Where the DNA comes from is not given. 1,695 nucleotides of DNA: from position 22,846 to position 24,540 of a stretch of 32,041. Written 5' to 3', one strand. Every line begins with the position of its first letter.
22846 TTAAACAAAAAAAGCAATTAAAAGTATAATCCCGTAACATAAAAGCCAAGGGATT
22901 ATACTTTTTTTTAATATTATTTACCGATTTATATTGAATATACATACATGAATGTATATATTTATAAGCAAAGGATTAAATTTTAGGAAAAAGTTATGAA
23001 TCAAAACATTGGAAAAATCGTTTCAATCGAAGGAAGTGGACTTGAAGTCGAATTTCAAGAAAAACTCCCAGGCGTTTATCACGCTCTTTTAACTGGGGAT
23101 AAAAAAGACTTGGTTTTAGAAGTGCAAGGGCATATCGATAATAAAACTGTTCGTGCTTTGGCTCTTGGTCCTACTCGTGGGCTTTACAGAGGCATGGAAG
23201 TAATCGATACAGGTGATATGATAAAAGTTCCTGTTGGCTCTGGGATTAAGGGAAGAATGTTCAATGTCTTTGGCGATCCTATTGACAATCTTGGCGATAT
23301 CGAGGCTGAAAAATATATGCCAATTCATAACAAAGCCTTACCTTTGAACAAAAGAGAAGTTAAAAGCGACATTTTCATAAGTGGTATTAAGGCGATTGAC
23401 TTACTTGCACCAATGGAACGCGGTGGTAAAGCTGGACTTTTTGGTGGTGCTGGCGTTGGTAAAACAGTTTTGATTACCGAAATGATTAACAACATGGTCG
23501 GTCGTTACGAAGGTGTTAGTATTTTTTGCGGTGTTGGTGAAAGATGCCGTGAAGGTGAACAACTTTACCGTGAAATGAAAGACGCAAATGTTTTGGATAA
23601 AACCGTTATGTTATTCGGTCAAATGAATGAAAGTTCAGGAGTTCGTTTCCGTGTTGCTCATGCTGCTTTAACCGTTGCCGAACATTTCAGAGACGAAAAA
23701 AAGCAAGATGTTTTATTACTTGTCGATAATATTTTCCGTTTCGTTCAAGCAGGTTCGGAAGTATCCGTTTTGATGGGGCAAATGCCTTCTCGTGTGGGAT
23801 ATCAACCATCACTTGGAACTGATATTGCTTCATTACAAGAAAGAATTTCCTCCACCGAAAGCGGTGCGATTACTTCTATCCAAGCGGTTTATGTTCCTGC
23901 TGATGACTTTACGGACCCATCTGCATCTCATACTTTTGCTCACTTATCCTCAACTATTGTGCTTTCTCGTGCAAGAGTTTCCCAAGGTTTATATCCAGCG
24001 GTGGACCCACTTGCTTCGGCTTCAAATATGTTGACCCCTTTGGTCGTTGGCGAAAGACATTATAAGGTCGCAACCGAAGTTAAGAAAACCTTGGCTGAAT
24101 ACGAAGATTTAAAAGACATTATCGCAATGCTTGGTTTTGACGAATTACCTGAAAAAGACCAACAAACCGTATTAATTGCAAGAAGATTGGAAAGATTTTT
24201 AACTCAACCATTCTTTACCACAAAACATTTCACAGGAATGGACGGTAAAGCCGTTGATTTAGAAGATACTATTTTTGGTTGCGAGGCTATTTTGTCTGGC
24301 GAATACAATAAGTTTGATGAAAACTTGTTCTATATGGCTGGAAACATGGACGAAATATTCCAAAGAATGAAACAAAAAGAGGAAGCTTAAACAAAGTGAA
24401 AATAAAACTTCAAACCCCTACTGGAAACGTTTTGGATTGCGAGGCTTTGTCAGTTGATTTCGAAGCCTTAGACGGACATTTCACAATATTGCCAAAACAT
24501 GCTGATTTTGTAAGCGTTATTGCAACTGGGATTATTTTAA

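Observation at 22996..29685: Complete N-type (N-ATPase) rotary ATPase operon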

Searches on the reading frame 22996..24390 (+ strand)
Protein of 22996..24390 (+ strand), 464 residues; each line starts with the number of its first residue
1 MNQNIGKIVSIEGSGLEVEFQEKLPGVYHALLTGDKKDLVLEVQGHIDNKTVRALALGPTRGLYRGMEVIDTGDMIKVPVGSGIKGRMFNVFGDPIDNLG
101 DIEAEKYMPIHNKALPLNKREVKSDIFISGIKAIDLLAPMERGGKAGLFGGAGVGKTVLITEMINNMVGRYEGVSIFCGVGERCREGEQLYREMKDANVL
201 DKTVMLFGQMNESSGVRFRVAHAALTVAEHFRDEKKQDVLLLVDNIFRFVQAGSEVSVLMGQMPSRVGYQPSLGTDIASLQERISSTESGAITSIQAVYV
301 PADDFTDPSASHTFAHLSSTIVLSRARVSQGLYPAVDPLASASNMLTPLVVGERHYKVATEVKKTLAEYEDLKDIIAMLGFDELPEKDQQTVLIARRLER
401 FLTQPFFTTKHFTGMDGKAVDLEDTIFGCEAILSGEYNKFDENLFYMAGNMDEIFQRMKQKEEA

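Call 3: search_protein_families(library=ncbifam, proteins=[window:22996-24390:+], max_evalue=0.01)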
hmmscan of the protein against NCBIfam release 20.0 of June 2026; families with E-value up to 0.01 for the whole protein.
window:22996-24390:+ (464 aa): 34 families (the best 25 are shown)
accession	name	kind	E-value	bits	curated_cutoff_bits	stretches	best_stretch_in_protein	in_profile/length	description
TIGR03305.1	alt_F1F0_F1_bet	exception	2.2e-215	715.5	752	1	6-453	1-448/449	alternate F1F0 ATPase, F1 subunit beta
TIGR01039.1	atpD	equivalog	3.9e-190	632.5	462.85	1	5-459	2-460/462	F0F1 ATP synthase subunit beta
NF045858.1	glide_MMOB1670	exception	3.5e-143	478.7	850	1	32-462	260-694/705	MMOB1670 family gliding motility ATPase complex subunit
NF045934.1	MSC_0618_beta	exception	3.8e-127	424.8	570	1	6-454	1-450/451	MSC_0618 family F1-like ATPase beta subunit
TIGR03496.1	FliI_clade1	equivalog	3.2e-68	230.4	619.1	1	6-409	1-401/414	flagellar protein export ATPase FliI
TIGR02546.1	III_secr_ATP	equivalog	9.8e-67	225.5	604.75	1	4-406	5-405/423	type III secretion system ATPase SctN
TIGR01026.1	fliI_yscN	subfamily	3.1e-66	223.9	379.5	1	5-412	24-428/440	FliI/YscN family ATPase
TIGR03498.1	FliI_clade3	equivalog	1.4e-62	211.8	587.45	1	32-405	29-400/418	flagellar protein export ATPase FliI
TIGR03497.1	FliI_clade2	equivalog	3.1e-60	204.3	629.8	1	6-404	1-394/413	flagellar protein export ATPase FliI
NF005391.0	PRK06936.1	equivalog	4e-57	194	657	1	36-404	56-419/439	type III secretion system ATPase SctN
NF006290.1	PRK08472.1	equivalog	2.3e-54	184.9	644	1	30-404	44-414/433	flagellar protein export ATPase FliI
NF006012.0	PRK08149.1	equivalog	1.1e-52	179.4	594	1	42-411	50-418/431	type III secretion system ATPase SctN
NF006575.0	PRK09099.1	subfamily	9.7e-52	176.2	706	1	42-405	65-423/443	type III secretion system ATPase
NF005295.0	PRK06820.1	equivalog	7.6e-49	166.9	690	1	23-404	44-420/440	EscN/YscN/HrcN family type III secretion system ATPase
NF003235.0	PRK04196.1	subfamily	9.1e-49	166.4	349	1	54-409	55-421/462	V-type ATP synthase subunit B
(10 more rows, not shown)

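Call 4: search_protein_families(library=pfam, proteins=[window:22996-24390:+], max_evalue=0.01)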
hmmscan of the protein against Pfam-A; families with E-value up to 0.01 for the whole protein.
window:22996-24390:+ (464 aa): 4 families
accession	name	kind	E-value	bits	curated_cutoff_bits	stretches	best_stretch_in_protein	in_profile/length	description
PF00006.31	ATP-synt_ab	-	2e-71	240.5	29.5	1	130-343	1-213/213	ATP synthase alpha/beta family, nucleotide-binding domain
PF22919.1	ATP-synt_VA_C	-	2.5e-13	50.4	24.7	1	351-419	8-78/101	C-terminal domain of V and A type ATP synthase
PF02874.29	ATP-synt_ab_N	-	4.9e-12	46.6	20.9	1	8-73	1-69/69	ATP synthase alpha/beta family, beta-barrel domain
PF01637.24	ATPase_2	-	0.00016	22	33.2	1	143-252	20-125/225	ATPase domain predominantly from Archaea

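Call 13: find_related_loci(query=window:22996-24390:+, collection=genome_contigs, flank=10000)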
Query window:22996-24390:+ (464 aa) in genome_contigs; peptide patterns used: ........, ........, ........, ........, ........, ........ (x = any residue, [..] = any of these).
598 stretches matched a pattern (row limit reached: there are more); 545 encode a relative of the query (tblastn E <= 1e-3); the best 80 are kept; 80 distinct loci.
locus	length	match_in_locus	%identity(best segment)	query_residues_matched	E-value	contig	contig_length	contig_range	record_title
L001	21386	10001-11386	77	2-463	0e+0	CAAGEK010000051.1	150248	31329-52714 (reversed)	MAG TPA_asm: Alphaproteobacteria bacterium, isolate HGM16795, WGS project CAAGEK010000000 data, contig: SRS476163_71_k11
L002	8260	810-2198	76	2-463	0e+0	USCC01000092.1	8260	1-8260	uncultured Rhodospirillaceae bacterium isolate UMGS1574 genome assembly, contig: NODE_4211_length_8260_cov_5.237051, who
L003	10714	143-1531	75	2-464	0e+0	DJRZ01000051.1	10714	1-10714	MAG TPA_asm: Alphaproteobacteria bacterium UBA6347 UBA6347_contig_3243, whole genome shotgun sequence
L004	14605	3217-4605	75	2-464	0e+0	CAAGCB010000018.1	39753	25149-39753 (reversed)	MAG TPA_asm: Alphaproteobacteria bacterium, isolate HGM16793, WGS project CAAGCB010000000 data, contig: SRS476094_28_k11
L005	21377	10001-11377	76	3-464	0e+0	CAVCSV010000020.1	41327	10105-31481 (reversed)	Limosilactobacillus gorillae isolate H07622-L1_cleanbin_000006 genome assembly, contig: Spades_H07622-L1_contig_507, who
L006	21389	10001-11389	75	2-464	0e+0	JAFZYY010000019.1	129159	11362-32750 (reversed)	MAG: Alphaproteobacteria bacterium isolate RGIG8225 Water_buffalos_Rumen-5__c1039609, whole genome shotgun sequence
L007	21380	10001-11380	77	4-464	0e+0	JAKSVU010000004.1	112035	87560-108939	MAG: Alphaproteobacteria bacterium isolate Horse_feces367 MAG367_4, whole genome shotgun sequence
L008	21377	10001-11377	76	3-464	0e+0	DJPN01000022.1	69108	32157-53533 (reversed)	MAG TPA_asm: Alphaproteobacteria bacterium UBA6411 UBA6411_contig_5344, whole genome shotgun sequence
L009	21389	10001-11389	74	1-463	0e+0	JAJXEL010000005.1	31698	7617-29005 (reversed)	MAG: Alphaproteobacteria bacterium isolate C13_60.fa NODE_446_length_31698_cov_5.311823, whole genome shotgun sequence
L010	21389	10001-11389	74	1-463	0e+0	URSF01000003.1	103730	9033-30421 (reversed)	uncultured Rhodospirillaceae bacterium isolate UMGS1296 genome assembly, contig: NODE_70_length_103730_cov_9.659281, who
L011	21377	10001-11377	76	3-464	0e+0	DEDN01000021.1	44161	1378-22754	MAG TPA_asm: Alphaproteobacteria bacterium UBA2903 UBA2903_contig_11412, whole genome shotgun sequence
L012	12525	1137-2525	75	1-464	0e+0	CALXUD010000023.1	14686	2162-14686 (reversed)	MAG: uncultured Alphaproteobacteria bacterium isolate BRZ_CV__bin99 genome assembly, contig: BRZ_CV__NODE_5253_length_14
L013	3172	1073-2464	73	1-464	0e+0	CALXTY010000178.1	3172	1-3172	MAG: uncultured Alphaproteobacteria bacterium isolate BRZ_DM__bin96 genome assembly, contig: BRZ_DM__NODE_43045_length_3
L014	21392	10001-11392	74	1-464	0e+0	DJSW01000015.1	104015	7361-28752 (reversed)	MAG TPA_asm: Alphaproteobacteria bacterium UBA6324 UBA6324_contig_134, whole genome shotgun sequence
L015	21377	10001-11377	76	3-464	0e+0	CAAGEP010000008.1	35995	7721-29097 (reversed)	MAG TPA_asm: Alphaproteobacteria bacterium, isolate HGM16788, WGS project CAAGEP010000000 data, contig: SRS476164_70_k11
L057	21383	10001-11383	70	1-464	0e+0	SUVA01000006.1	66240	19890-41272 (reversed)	MAG: Alphaproteobacteria bacterium isolate SIG60 NODE_10347_length_66240_cov_3.489405, whole genome shotgun sequence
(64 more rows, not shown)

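Call 21: find_encoding_contigs(protein=window:22996-24390:+, flank=10000, max_places=6)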
Protein window:22996-24390:+ (464 aa): 1 contig read that carries it; 1 place shown.
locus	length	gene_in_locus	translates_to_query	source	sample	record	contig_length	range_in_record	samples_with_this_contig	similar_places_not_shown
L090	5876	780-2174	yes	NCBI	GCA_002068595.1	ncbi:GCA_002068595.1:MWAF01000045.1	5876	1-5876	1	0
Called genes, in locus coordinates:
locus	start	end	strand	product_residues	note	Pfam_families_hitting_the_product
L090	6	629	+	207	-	PF01070:FMN_dh (faint), PF03060:NMO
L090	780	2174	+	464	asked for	PF02874:ATP-synt_ab_N, PF00006:ATP-synt_ab, PF22919:ATP-synt_VA_C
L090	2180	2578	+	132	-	PF02823:ATP-synt_DE_N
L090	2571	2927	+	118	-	PF09527:ATPase_gene1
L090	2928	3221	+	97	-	PF12966:AtpR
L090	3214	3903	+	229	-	PF00119:ATP-synt_A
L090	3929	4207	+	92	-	PF00137:ATP-synt_C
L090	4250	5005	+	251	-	PF00430:ATP-synt_B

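Call 36: search_dna_similar(query=window:22996-24390:+, collection=plasmids, mode=protein, max_rows=40)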
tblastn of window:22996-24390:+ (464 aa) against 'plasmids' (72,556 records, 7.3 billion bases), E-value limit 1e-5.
Records with a match: 782; places in all: 1086; records where one place covers at least 80% of the query: 188.
Best place of each record, by identity: 60-80% 12; <60% 770.
By first word of the organism name: Ralstonia 136; Shigella 103; Yersinia 93; Rhizobium 52; Azospirillum 30; Escherichia 29; Sinorhizobium 27; Aeromonas 21; Bradyrhizobium 18; Pantoea 14; and 104 more.
By predicted mobility (MOB-suite, as given by PLSDB): non-mobilizable 322; mobilizable 290; conjugative 170.
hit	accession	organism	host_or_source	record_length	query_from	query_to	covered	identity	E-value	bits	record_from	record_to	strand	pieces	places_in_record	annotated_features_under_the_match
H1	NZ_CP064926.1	Acaryochloris marina S15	cell culture,surface of Pikea pinnata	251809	6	464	99%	62.1%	1e-178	562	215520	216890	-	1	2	atpD: F0F1 ATP synthase subunit beta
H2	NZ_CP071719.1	Acaryochloris sp. 'Moss Beach'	culture,intertidal zone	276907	6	464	99%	62.1%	1e-178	562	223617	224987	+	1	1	atpD: F0F1 ATP synthase subunit beta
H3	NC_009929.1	Acaryochloris marina MBIC11017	-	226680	6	462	98%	61.9%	2e-179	564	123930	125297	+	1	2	atpD: F0F1 ATP synthase subunit beta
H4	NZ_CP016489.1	Picosynechococcus sp. PCC 8807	cell culture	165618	4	458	98%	60.0%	6e-172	542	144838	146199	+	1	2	atpD: F0F1 ATP synthase subunit beta | F0F1 ATP synthase subunit epsilon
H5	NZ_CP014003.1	Picosynechococcus sp. PCC 73109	cell culture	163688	4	454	97%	60.1%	5e-172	542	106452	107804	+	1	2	atpD: F0F1 ATP synthase subunit beta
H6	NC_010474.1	Picosynechococcus sp. PCC 7002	-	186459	4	454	97%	60.1%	1e-171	541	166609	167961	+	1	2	atpD: F0F1 ATP synthase subunit beta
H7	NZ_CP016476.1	Picosynechococcus sp. PCC 7003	cell culture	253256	4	454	97%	60.1%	9e-171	539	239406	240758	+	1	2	atpD: F0F1 ATP synthase subunit beta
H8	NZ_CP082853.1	Legionella anisa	-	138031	4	464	99%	58.8%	8e-173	545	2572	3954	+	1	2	atpD: F0F1 ATP synthase subunit beta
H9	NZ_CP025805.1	Sulfitobacter sp. SK012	Marine Sediment,North Sea (sediment)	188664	6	454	97%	60.1%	5e-161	511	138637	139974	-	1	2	atpD: F0F1 ATP synthase subunit beta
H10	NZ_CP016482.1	Picosynechococcus sp. PCC 7117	cell culture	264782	4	454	97%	59.9%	6e-171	539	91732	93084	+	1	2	atpD: F0F1 ATP synthase subunit beta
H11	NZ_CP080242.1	Polymorphobacter sp. PAMC 29334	Megaspora,lichen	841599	6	453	97%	60.0%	6e-167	528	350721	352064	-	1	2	atpD: F0F1 ATP synthase subunit beta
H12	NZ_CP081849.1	Polymorphobacter megasporae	Megaspora,lichen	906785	6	453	97%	60.0%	6e-167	528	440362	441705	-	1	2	atpD: F0F1 ATP synthase subunit beta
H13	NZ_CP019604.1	Croceicoccus marinus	-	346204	17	453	94%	60.2%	3e-163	517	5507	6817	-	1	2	atpD: F0F1 ATP synthase subunit beta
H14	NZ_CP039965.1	Pseudorhodobacter turbinis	single bacterial isolate,Turban shell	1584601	38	454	90%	61.9%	5e-153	488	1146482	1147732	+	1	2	record has no annotation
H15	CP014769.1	Hymenobacter psoromatis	Lichen,single cell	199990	2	457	98%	56.6%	4e-161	511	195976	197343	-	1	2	F0F1 ATP synthase subunit beta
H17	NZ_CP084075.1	Fusobacterium vincentii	-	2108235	4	459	98%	53.8%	8e-146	467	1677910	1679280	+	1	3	none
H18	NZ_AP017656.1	Sphingobium cloacae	-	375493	4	460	98%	53.4%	2e-146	469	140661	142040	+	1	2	atpD: F0F1 ATP synthase subunit beta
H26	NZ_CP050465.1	Vibrio campbellii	single cell,seawater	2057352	4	460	98%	52.8%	7e-136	439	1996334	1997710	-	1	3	none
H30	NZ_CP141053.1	Paracoccus denitrificans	-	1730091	1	460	99%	52.4%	7e-140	450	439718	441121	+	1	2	none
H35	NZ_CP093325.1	Bacillus sp. N5-665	whole organism,peat soil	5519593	4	460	98%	52.5%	5e-139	447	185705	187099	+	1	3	none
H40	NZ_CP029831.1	Azospirillum ramasamyi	single cell,Cow dung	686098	6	463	99%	52.2%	3e-143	460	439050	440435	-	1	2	atpD: F0F1 ATP synthase subunit beta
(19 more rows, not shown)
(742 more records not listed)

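Call 39: get_annotated_region(hit=H3, flank=9000)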
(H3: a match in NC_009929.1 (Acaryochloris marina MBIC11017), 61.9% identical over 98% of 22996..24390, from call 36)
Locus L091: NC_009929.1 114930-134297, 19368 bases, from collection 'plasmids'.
description: Acaryochloris marina MBIC11017 plasmid pREB4, complete sequence
organism: Acaryochloris marina MBIC11017 (NCBI taxid 329726)
taxonomy: Bacteria; Cyanobacteriota; Cyanophyceae; Acaryochloridales; Acaryochloridaceae; Acaryochloris; Acaryochloris marina; Acaryochloris marina MBIC11017
host: -; source: -; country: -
typing (MOB-suite, as given by PLSDB): conjugative; relaxase MOBF; mating-pair formation MPF_T
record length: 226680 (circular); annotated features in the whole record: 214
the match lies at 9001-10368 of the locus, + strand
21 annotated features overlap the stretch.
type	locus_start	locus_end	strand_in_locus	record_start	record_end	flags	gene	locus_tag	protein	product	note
CDS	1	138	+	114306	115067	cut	-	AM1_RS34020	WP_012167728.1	ABC transporter ATP-binding protein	-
CDS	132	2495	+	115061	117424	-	-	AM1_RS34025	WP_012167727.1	ABC transporter permease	-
CDS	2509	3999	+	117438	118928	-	-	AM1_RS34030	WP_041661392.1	HlyD family efflux transporter periplasmic adaptor subunit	-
CDS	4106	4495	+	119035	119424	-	-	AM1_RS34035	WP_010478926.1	hypothetical protein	-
CDS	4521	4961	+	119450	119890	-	-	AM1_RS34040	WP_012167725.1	hypothetical protein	-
CDS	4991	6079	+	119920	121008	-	hypE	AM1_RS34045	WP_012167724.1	hydrogenase expression/formation protein HypE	-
CDS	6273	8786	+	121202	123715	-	ppsA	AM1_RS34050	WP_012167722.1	phosphoenolpyruvate synthase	GO:0016310 - phosphorylation [Evidence IEA]; GO:0006090 - pyruvate metabolic process [Evidence IEA]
CDS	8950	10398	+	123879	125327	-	atpD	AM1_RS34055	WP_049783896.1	F0F1 ATP synthase subunit beta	GO:0015986 - proton motive force-driven ATP synthesis [Evidence IEA]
CDS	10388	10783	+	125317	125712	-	-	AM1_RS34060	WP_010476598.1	F0F1 ATP synthase subunit epsilon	-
CDS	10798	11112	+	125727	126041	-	-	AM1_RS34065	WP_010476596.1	AtpZ/AtpI family protein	-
CDS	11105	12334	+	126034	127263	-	-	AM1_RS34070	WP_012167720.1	cation:proton antiporter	GO:0006812 - monoatomic cation transport [Evidence IEA]; GO:1902600 - proton transmembrane transport [Evidence IEA]; ...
CDS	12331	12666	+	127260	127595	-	-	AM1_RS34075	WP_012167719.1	ATP synthase subunit I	-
CDS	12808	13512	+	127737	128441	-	-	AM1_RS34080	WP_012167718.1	F0F1 ATP synthase subunit A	GO:0015986 - proton motive force-driven ATP synthesis [Evidence IEA]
CDS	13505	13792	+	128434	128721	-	-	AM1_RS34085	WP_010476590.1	F0F1 ATP synthase subunit C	-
CDS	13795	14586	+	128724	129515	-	-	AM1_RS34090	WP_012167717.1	F0F1 ATP synthase subunit B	-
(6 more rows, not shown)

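Call 40: get_annotated_region(hit=H6, flank=9000)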
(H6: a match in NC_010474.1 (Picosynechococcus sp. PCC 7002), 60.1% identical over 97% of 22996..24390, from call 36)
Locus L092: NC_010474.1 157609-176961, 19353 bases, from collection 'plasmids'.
description: Picosynechococcus sp. PCC 7002 plasmid pAQ7, complete sequence
organism: Picosynechococcus sp. PCC 7002 (NCBI taxid 32049)
taxonomy: Bacteria; Cyanobacteriota; Cyanophyceae; Chroococcales; Geminocystaceae; Picosynechococcus; Picosynechococcus sp. PCC 7002
host: -; source: -; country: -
typing (MOB-suite, as given by PLSDB): non-mobilizable
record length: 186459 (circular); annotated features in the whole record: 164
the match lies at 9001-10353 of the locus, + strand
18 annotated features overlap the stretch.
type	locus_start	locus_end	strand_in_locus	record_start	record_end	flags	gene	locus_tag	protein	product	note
CDS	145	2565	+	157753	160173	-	-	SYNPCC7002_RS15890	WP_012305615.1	TonB-dependent siderophore receptor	GO:0015891 - siderophore transport [Evidence IEA]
CDS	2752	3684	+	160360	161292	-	-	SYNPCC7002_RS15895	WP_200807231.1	iron-siderophore ABC transporter substrate-binding protein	GO:0015891 - siderophore transport [Evidence IEA]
CDS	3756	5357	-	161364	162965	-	-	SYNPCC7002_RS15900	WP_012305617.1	TROVE domain-containing protein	-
CDS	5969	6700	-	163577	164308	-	phnC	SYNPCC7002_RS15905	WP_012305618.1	phosphonate ABC transporter ATP-binding protein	GO:0015716 - organic phosphonate transport [Evidence IEA]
CDS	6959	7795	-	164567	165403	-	phnE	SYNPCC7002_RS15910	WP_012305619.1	phosphonate ABC transporter, permease protein PhnE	GO:0015716 - organic phosphonate transport [Evidence IEA]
CDS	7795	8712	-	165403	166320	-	-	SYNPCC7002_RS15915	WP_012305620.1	phosphate/phosphite/phosphonate ABC transporter substrate-binding protein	-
CDS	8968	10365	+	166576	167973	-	atpD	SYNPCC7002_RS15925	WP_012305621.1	F0F1 ATP synthase subunit beta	GO:0015986 - proton motive force-driven ATP synthesis [Evidence IEA]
CDS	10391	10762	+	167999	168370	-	-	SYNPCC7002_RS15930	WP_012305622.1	F0F1 ATP synthase subunit epsilon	-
CDS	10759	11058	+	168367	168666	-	-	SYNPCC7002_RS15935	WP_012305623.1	AtpZ/AtpI family protein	-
CDS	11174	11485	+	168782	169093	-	-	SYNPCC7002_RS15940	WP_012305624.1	ATP synthase subunit I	-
CDS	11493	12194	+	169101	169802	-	-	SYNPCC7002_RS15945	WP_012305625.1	F0F1 ATP synthase subunit A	GO:0015986 - proton motive force-driven ATP synthesis [Evidence IEA]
CDS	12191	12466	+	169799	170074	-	-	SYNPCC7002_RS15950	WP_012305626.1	F0F1 ATP synthase subunit C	-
CDS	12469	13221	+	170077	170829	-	-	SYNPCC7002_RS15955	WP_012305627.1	F0F1 ATP synthase subunit B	-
CDS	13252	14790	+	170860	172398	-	-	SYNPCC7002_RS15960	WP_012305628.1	alternate F1F0 ATPase, F1 subunit alpha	-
CDS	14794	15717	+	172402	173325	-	-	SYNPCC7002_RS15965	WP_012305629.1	F0F1 ATP synthase subunit gamma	GO:0015986 - proton motive force-driven ATP synthesis [Evidence IEA]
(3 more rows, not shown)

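Call 42: get_annotated_region(hit=H17, flank=9000)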
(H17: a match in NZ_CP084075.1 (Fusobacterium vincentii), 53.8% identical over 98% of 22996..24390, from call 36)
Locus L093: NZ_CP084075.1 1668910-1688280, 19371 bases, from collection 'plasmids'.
description: Fusobacterium vincentii strain SB055 plasmid pSB055A, complete sequence
organism: Fusobacterium vincentii (NCBI taxid 155615)
taxonomy: Bacteria; Fusobacteriota; Fusobacteriia; Fusobacteriales; Fusobacteriaceae; Fusobacterium; Fusobacterium vincentii
host: -; source: -; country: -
typing (MOB-suite, as given by PLSDB): non-mobilizable
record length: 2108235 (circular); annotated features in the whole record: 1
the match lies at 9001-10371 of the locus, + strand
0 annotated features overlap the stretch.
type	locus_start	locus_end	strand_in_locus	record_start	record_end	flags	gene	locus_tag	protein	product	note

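Call 43: get_annotated_region(hit=H30, flank=9000)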
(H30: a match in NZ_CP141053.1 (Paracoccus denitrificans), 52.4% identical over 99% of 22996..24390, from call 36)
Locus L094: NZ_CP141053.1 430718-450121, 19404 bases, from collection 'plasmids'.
description: Paracoccus denitrificans strain HAMBI_2443 plasmid unnamed1, complete sequence
organism: Paracoccus denitrificans (NCBI taxid 266)
taxonomy: Bacteria; Pseudomonadota; Alphaproteobacteria; Rhodobacterales; Paracoccaceae; Paracoccus; Paracoccus denitrificans
host: -; source: -; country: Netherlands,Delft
typing (MOB-suite, as given by PLSDB): conjugative; replicon rep_cluster_746; relaxase MOBP; mating-pair formation MPF_T
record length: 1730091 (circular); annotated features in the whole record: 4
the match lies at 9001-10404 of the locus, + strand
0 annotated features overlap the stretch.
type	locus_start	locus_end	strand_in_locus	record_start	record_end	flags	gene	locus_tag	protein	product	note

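Call 44: get_annotated_region(hit=H35, flank=9000)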
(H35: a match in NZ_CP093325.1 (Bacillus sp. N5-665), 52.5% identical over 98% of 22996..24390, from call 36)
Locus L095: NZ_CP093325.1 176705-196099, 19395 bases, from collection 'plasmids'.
description: Bacillus sp. N5-665 strain N5/665 plasmid p1, complete sequence
organism: Bacillus sp. N5-665 (NCBI taxid 2925318)
taxonomy: Bacteria; Bacillota; Bacilli; Bacillales; Bacillaceae; Bacillus; Bacillus sp. N5-665
host: -; source: whole organism,peat soil; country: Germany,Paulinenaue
typing (MOB-suite, as given by PLSDB): non-mobilizable
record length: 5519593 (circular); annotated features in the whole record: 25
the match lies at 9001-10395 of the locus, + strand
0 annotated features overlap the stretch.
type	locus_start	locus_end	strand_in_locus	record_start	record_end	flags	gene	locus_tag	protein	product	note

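Call 45: get_annotated_region(hit=H26, flank=9000)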
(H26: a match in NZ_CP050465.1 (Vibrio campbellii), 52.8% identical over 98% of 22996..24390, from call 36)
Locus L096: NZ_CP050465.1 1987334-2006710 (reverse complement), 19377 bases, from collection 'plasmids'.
description: Vibrio campbellii strain LJC015 plasmid unnamed1, complete sequence
organism: Vibrio campbellii (NCBI taxid 680)
taxonomy: Bacteria; Pseudomonadota; Gammaproteobacteria; Vibrionales; Vibrionaceae; Vibrio; Vibrio campbellii
host: -; source: single cell,seawater; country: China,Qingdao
typing (MOB-suite, as given by PLSDB): non-mobilizable
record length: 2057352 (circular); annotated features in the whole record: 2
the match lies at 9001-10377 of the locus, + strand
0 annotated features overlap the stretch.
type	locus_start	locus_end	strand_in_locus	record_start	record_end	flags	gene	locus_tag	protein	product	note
